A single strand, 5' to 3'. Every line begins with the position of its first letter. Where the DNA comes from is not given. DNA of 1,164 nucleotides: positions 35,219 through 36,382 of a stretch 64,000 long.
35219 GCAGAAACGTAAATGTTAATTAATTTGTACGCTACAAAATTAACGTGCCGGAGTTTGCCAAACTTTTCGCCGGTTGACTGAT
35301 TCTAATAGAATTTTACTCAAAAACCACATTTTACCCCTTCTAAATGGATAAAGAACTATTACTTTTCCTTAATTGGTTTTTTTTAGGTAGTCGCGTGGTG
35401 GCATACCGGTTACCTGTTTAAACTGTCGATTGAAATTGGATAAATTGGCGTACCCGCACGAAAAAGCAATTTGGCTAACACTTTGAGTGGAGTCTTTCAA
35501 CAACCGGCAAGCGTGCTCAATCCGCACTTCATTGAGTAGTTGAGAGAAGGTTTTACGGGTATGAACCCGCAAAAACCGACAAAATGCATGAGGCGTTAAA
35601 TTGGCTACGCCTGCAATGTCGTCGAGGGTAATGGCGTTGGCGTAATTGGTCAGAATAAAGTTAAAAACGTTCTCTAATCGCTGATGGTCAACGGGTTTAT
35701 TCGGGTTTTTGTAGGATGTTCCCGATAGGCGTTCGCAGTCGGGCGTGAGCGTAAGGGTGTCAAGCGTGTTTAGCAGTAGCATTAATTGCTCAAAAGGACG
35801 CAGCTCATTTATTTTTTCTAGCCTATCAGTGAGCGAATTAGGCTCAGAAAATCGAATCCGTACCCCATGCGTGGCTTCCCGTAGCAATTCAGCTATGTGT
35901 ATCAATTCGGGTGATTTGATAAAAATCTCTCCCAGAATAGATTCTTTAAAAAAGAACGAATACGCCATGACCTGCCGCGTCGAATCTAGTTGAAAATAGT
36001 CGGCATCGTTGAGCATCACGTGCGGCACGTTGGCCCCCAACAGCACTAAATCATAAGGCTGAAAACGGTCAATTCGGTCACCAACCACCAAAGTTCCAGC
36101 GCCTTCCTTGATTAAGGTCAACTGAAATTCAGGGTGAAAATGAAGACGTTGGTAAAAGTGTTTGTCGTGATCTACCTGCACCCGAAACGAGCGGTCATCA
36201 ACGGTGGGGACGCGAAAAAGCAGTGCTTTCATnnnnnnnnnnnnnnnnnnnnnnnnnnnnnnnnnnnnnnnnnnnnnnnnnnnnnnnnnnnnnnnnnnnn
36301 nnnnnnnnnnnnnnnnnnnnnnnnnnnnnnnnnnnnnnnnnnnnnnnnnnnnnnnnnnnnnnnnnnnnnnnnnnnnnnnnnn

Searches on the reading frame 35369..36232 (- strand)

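Call 4: search_protein_families(library=pfam, proteins=[window:35369-36232:-], max_evalue=0.01)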
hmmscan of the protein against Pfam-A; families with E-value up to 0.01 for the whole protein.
window:35369-36232:- (287 aa): 4 families
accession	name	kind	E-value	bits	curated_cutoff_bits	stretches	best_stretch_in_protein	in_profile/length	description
PF12833.13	HTH_18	-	3.8e-22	78.8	33.6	1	207-284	2-79/80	Helix-turn-helix domain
PF00165.29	HTH_AraC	-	1.4e-09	38.3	26.6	1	247-284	6-42/42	Bacterial regulatory helix-turn-helix proteins, AraC family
PF02311.25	AraC_binding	-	6.3e-06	26.4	21.1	1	20-73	9-61/135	AraC-like ligand binding domain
PF07883.17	Cupin_2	-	0.0074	16.4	27.2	0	30-77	13-60/70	Cupin domain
